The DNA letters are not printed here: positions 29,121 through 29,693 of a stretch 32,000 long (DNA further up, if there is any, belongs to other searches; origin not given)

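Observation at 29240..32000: AbrB-fold protein + AAA ATPase + cytoplasmic S8 subtilase operon: an IetAS-like candidate defence module in an archaeon, with a third gene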

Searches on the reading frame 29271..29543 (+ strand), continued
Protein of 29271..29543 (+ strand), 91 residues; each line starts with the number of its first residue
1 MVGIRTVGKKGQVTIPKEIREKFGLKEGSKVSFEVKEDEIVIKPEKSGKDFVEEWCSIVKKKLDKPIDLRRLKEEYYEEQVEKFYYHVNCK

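Call 48: find_encoding_contigs(protein=P0155, flank=1500, max_places=5)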
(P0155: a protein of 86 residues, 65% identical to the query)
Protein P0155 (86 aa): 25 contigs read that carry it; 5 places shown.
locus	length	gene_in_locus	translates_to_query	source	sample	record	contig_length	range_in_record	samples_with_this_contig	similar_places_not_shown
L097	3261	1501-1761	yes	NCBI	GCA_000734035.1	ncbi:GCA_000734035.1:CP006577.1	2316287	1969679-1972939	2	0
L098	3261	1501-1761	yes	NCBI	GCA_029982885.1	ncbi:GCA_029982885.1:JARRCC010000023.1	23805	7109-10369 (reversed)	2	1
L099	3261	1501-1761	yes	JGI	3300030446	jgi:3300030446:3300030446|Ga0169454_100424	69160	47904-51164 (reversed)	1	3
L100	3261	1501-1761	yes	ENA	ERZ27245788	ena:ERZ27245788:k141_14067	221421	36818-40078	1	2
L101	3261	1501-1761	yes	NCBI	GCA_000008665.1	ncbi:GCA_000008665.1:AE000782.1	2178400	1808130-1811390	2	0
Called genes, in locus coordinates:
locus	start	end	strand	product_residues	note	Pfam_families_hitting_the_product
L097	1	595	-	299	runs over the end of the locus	PF13384:HTH_23, PF13518:HTH_28, PF13551:HTH_29 (weak), PF13565:HTH_32, PF00665:rve, PF13683:rve_3 (weak)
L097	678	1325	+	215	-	-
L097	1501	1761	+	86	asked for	PF04014:MazE_antitoxin, PF15937:PrlF_antitoxin (weak)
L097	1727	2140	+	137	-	PF01850:PIN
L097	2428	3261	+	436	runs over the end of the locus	PF00501:AMP-binding, PF14535:AMP-binding_C_2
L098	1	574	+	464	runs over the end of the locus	PF04055:Radical_SAM, PF13353:Fer4_12, PF13186:SPASM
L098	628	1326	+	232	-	-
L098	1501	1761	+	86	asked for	PF04014:MazE_antitoxin, PF15937:PrlF_antitoxin (weak)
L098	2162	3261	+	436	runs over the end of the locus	PF00501:AMP-binding, PF14535:AMP-binding_C_2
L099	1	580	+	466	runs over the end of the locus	PF04055:Radical_SAM, PF13353:Fer4_12, PF13186:SPASM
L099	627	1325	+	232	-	-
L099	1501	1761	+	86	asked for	PF04014:MazE_antitoxin, PF15937:PrlF_antitoxin (weak)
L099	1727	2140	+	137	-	PF01850:PIN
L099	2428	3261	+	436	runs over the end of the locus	PF00501:AMP-binding, PF14535:AMP-binding_C_2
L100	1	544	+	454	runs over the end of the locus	PF13353:Fer4_12, PF04055:Radical_SAM, PF13186:SPASM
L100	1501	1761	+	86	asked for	PF04014:MazE_antitoxin, PF15937:PrlF_antitoxin (weak)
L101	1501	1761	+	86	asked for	PF04014:MazE_antitoxin, PF15937:PrlF_antitoxin (weak)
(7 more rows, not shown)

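Call 52: search_protein_families(library=pfam, proteins=[L096:773-1171:+, L096:8244-8462:+], max_evalue=0.01)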
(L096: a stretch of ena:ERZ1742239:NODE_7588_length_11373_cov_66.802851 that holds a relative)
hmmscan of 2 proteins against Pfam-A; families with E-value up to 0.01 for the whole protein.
L096:773-1171:+ (133 aa): 1 family
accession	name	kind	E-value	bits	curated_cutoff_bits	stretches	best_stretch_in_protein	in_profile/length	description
PF01850.27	PIN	-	3.8e-14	53.8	23.6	1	3-127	2-118/120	PIN domain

L096:8244-8462:+ (73 aa): 1 family
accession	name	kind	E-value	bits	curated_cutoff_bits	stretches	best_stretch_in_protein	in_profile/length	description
PF05979.17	DUF896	-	0.0029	17.9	24.2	1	21-47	16-42/64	Bacterial protein of unknown function (DUF896)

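Call 88: search_protein_families(library=ncbifam, proteins=[L096:773-1171:+], max_evalue=0.001)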
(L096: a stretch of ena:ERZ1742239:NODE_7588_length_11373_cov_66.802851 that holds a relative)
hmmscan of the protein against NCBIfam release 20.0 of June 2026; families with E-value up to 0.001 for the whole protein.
L096:773-1171:+ (133 aa): 0 families
